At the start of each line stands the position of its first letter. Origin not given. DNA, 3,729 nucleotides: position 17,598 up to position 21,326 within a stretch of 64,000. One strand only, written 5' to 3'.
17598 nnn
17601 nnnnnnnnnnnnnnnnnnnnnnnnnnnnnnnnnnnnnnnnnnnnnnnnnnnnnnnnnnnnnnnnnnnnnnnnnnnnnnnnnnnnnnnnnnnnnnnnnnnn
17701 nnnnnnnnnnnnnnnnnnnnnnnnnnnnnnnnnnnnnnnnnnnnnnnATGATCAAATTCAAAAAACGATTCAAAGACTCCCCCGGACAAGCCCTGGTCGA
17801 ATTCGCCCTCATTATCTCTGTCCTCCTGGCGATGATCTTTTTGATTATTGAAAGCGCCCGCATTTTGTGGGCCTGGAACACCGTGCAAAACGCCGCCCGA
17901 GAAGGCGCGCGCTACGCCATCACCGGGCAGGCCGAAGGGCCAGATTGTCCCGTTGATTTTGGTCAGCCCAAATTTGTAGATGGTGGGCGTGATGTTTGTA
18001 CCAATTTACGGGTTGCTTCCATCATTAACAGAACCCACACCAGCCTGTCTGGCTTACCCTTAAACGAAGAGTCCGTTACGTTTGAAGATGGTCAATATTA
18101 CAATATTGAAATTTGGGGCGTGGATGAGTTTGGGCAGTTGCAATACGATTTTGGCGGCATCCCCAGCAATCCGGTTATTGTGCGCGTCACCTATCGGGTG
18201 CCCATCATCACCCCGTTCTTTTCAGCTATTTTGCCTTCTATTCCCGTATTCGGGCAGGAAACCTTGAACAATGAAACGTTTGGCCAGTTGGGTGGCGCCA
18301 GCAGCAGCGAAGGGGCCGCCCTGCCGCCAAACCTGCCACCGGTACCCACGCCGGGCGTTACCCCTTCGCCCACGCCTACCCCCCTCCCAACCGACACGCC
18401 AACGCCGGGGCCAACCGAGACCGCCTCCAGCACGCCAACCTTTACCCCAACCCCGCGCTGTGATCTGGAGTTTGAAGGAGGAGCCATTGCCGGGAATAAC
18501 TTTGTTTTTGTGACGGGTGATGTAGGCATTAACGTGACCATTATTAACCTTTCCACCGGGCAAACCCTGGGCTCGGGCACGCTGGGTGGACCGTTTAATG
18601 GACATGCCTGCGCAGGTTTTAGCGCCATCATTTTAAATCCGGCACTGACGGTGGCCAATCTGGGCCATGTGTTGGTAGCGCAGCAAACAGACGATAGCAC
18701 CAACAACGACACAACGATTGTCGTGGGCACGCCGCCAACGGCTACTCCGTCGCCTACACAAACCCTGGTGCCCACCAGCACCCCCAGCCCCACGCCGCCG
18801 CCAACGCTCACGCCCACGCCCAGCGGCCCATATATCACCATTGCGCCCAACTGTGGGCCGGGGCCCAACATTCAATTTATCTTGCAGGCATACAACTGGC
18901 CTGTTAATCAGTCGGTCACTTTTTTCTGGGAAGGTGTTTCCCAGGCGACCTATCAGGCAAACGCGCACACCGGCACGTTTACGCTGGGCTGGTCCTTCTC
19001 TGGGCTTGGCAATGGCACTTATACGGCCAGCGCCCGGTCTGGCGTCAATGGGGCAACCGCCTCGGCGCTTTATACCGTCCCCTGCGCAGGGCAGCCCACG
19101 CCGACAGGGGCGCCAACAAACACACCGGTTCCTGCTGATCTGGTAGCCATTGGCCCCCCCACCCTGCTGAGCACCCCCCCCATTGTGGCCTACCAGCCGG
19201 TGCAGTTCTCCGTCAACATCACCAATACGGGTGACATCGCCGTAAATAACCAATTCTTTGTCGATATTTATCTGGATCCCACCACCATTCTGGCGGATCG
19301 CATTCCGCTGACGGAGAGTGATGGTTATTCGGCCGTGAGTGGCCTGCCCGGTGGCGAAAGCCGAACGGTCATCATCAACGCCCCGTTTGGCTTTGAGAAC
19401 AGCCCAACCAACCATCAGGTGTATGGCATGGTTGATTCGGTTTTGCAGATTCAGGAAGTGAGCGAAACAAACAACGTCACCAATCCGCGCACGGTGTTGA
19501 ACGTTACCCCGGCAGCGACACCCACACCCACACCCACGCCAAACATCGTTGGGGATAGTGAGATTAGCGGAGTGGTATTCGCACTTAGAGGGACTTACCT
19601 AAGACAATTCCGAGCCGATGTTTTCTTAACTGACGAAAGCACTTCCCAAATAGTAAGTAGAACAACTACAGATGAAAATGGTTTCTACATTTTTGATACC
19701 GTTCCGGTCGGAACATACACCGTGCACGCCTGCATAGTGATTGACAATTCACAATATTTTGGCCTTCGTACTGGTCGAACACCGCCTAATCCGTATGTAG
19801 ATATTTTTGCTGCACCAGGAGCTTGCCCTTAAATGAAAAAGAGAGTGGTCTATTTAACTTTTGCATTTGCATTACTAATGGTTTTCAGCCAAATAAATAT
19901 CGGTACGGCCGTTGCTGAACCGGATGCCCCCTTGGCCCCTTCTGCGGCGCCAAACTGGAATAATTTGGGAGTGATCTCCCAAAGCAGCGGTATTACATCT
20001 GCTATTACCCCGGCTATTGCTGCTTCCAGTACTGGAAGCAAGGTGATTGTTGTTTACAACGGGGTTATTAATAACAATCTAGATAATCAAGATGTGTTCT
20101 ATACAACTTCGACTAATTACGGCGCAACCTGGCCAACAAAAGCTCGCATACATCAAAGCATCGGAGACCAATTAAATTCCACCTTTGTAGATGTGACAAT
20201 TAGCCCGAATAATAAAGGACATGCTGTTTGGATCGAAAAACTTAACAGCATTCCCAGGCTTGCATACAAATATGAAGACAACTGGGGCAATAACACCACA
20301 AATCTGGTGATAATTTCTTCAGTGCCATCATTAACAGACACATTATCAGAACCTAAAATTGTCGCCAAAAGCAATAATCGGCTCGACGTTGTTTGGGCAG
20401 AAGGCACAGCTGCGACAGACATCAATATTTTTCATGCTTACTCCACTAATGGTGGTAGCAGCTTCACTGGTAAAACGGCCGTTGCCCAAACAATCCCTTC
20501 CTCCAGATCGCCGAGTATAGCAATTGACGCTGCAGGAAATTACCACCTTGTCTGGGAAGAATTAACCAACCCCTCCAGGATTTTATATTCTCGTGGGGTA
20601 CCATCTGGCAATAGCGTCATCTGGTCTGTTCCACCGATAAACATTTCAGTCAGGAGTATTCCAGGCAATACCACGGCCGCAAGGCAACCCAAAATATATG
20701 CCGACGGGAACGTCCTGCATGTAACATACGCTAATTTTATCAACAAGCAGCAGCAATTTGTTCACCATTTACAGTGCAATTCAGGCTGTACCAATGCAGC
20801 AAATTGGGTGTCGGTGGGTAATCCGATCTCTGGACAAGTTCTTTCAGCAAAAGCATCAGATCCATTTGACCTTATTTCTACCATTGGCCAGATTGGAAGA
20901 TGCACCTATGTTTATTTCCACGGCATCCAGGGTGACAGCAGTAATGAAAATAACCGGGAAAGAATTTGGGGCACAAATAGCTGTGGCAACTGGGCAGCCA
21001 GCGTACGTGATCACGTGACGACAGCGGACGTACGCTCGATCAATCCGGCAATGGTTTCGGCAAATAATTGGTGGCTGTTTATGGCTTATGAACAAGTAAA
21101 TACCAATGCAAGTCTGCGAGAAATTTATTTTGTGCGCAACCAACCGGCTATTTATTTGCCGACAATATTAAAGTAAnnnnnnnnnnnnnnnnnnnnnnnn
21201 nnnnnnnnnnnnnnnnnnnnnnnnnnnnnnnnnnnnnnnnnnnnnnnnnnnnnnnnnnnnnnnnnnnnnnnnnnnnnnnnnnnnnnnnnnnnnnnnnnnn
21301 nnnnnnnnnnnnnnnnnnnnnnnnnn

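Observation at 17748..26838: Cluster of four giant Tad/Flp pseudopilin-like proteins with adhesin-like extracellular domains, with no Tad secretion ATPase or prepilin peptidase nearby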

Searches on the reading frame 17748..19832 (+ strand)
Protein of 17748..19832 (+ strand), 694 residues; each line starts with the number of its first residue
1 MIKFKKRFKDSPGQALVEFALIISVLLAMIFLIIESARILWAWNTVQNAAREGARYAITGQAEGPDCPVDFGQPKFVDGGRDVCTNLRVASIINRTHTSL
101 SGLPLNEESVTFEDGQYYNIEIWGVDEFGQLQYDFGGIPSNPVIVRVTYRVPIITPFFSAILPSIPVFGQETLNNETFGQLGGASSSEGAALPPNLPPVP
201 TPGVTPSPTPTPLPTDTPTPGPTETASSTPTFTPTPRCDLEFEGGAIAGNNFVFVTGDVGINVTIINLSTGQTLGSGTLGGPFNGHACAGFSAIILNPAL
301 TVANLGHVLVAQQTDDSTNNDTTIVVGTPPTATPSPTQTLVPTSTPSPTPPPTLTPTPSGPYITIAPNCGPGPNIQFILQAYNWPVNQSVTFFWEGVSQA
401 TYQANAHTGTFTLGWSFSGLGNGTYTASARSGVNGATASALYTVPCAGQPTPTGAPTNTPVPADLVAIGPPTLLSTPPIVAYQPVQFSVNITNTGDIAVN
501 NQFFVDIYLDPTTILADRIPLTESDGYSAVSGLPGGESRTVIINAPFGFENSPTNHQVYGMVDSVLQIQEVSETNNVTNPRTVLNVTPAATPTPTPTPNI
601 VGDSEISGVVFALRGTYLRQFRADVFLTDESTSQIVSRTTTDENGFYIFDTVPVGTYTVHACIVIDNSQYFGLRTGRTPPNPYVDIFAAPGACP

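Call 4: search_protein_families(library=pfam, proteins=[window:17748-19832:+], max_evalue=0.1)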
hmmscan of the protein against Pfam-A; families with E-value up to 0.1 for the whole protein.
window:17748-19832:+ (694 aa): 6 families
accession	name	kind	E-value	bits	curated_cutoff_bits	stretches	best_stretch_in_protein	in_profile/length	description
PF07811.17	TadE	-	8.4e-15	55.1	22.9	1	13-55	1-43/43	TadE-like protein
PF07705.17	CARDB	-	3e-08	34.2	22.7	1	477-578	13-99/101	CARDB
PF13620.12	CarboxypepD_reg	-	5.3e-06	27.1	32.3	1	622-661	16-54/82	Carboxypeptidase regulatory-like domain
PF17210.9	SdrD_B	-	7.1e-05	23.4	29.7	1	625-661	29-64/112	SdrD B-like domain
PF17802.7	SpaA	-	0.0015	19.1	23.1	1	604-659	14-56/91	Prealbumin-like fold domain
PF13715.12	CarbopepD_reg_2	-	0.083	13.4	32.2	0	637-660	26-49/88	CarboxypepD_reg-like domain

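Call 5: search_protein_families(library=ncbifam, proteins=[window:17748-19832:+], max_evalue=0.1)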
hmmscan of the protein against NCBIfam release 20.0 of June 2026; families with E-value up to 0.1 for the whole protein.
window:17748-19832:+ (694 aa): 4 families
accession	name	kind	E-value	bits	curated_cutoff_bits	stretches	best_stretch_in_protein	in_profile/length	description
NF052345.1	S_layer_anammox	exception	9e-07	26.6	1400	2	572-661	1273-1365/1596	Kustd1514 family S-layer glycoprotein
NF041390.1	TadE_Rv3655c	subfamily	0.019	15.5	40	1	17-63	1-47/101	TadE family type IV pilus minor pilin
NF004645.0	PRK05989.2-3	equivalog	0.019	12.2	1619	1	629-663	26-60/1597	cobaltochelatase subunit CobN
NF000535.3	MSCRAMM_SdrC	exception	0.076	11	1700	1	627-660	527-559/963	MSCRAMM family adhesin SdrC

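Call 75: search_protein_families(library=pfam, alignment_id=A7, max_evalue=0.01)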
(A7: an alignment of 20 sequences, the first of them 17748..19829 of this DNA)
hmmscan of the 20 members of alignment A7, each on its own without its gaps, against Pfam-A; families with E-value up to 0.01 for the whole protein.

A. member 1, window:17748-19829:+ (694 aa): 5 families
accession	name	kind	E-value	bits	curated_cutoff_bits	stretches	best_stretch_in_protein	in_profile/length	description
PF07811.17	TadE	-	8.4e-15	55.1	22.9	1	13-55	1-43/43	TadE-like protein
PF07705.17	CARDB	-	3e-08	34.2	22.7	1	477-578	13-99/101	CARDB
PF13620.12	CarboxypepD_reg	-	5.3e-06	27.1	32.3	1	622-661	16-54/82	Carboxypeptidase regulatory-like domain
PF17210.9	SdrD_B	-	7.1e-05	23.4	29.7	1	625-661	29-64/112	SdrD B-like domain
PF17802.7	SpaA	-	0.0015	19.1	23.1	1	604-659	14-56/91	Prealbumin-like fold domain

B. families by the number of members that match (of 20 scanned): 13 families
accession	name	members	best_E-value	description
PF07811.17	TadE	20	1.7e-15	TadE-like protein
PF13620.12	CarboxypepD_reg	18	2.2e-08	Carboxypeptidase regulatory-like domain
PF07705.17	CARDB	16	8.1e-11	CARDB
PF17210.9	SdrD_B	14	3.5e-08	SdrD B-like domain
PF17802.7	SpaA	6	1.6e-05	Prealbumin-like fold domain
PF13715.12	CarbopepD_reg_2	3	0.0056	CarboxypepD_reg-like domain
PF17963.7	Big_9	2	9.6e-51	Bacterial Ig domain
PF17803.7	Cadherin_4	2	2.8e-31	Bacterial cadherin-like domain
PF17892.7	Cadherin_5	2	1.7e-24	Cadherin-like domain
PF09430.16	EMC7_beta-sandw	2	0.0053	ER membrane protein complex subunit 7, beta-sandwich domain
PF23193.1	NOMO_3rd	2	0.0085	NOMO third transthyretin-like domain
PF11974.14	bMG3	1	0.0029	Bacterial alpha-2-macroglobulin MG3 domain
PF09912.14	DUF2141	1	0.0084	Uncharacterized protein conserved in bacteria (DUF2141)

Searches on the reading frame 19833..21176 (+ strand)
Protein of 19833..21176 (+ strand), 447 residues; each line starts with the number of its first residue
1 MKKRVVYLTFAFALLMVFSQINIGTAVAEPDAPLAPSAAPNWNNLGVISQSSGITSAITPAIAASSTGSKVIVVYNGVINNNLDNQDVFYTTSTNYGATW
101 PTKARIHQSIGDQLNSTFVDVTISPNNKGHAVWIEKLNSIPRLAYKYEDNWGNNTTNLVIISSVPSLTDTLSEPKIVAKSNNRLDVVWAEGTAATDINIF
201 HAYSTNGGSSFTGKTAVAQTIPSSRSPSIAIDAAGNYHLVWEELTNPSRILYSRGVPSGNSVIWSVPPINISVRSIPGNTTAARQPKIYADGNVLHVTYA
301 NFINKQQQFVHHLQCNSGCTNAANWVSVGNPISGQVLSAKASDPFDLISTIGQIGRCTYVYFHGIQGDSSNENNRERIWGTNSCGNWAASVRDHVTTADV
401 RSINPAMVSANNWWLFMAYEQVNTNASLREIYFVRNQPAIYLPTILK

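Call 4: search_protein_families(library=pfam, proteins=[window:19833-21176:+], max_evalue=0.1)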
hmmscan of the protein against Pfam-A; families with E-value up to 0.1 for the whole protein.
window:19833-21176:+ (447 aa): 0 families

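Call 5: search_protein_families(library=ncbifam, proteins=[window:19833-21176:+], max_evalue=0.1)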
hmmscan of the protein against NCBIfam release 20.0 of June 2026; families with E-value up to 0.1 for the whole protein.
window:19833-21176:+ (447 aa): 0 families

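Call 29: search_solved_structures(query=A2, max_evalue=1)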
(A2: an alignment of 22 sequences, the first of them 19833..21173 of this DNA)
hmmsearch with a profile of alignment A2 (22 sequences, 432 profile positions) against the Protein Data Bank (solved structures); distinct sequences matched with E-value up to 1: 48.
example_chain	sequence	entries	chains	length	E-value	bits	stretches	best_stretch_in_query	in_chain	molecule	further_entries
8feb_A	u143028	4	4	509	3.5e-05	26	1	61-114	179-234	Sialidase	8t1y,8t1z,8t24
8t26_A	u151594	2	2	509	4.3e-05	25.7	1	61-114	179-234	Sialidase, putative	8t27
8gn6_C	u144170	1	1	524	6.7e-05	25.1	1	61-114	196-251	Sialidase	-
8gn6_A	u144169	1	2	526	6.9e-05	25.1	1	61-114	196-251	Sialidase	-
7lbu_A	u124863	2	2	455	0.0078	18.3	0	61-110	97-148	Exo-alpha-sialidase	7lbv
7qy9_A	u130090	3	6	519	0.017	17.2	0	66-106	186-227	BNR/Asp-box repeat protein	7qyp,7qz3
8um0_A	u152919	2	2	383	0.018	17.1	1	74-118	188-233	Sialidase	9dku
8ub5_A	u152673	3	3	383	0.019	17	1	74-118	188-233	Sialidase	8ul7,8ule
7qxo_A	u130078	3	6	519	0.023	16.7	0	66-106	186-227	BNR/Asp-box repeat protein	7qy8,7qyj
7mhu_A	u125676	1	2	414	0.028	16.5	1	38-155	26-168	Exo-alpha-sialidase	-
6mrv_B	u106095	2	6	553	0.031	16.3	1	186-265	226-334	Sialidase26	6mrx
3sil_A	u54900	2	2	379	0.039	16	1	65-116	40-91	SIALIDASE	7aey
1dil_A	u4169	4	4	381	0.04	16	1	65-116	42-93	SIALIDASE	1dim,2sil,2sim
6trg_XXX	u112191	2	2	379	0.043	15.9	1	65-116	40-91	Sialidase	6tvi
4j9t_A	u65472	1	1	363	0.058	15.4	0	59-110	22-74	designed unnatural amino acid dependent metalloprotein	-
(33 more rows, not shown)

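Call 73: search_protein_families(library=pfam, alignment_id=A2, max_evalue=1)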
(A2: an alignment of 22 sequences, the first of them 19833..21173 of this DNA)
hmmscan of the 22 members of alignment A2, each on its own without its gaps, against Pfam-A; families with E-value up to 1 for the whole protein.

A. member 1, window:19833-21173:+ (447 aa): 1 family
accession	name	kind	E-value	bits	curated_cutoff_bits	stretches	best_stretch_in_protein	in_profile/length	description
PF13088.12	BNR_2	-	0.35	10.6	31.4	1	42-213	32-200/277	BNR repeat-like domain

B. families by the number of members that match (of 22 scanned): 14 families
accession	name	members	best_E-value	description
PF13088.12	BNR_2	15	1.8e-10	BNR repeat-like domain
PF15892.11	BNR_4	15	1.3e-05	BNR repeat-containing family member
PF02012.26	BNR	12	0.0016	BNR/Asp-box repeat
PF04616.20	Glyco_hydro_43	3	0.00052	Glycosyl hydrolases family 43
PF24316.1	Tli3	2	0.0013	T6SS Tli3 immunity protein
PF13859.12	BNR_3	1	8.2e-05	BNR repeat-like domain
PF21471.3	Reelin_subrepeat-B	1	0.013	Reelin subrepeat B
PF16343.11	DUF4973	1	0.032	Domain of unknown function (DUF4973)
PF20067.5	SSL_N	1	0.052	Strictosidine synthase-like, N-terminal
PF15220.11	HILPDA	1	0.062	Hypoxia-inducible lipid droplet-associated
PF23319.1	CobW_C_DAAF9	1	0.083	DAAF9 CobW_C-like domain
PF13396.11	PLDc_N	1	0.18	Phospholipase_D-nuclease N-terminal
PF02491.25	SHS2_FTSA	1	0.27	SHS2 domain inserted in FTSA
PF24112.1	Amanitin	1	0.35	Amanitin toxin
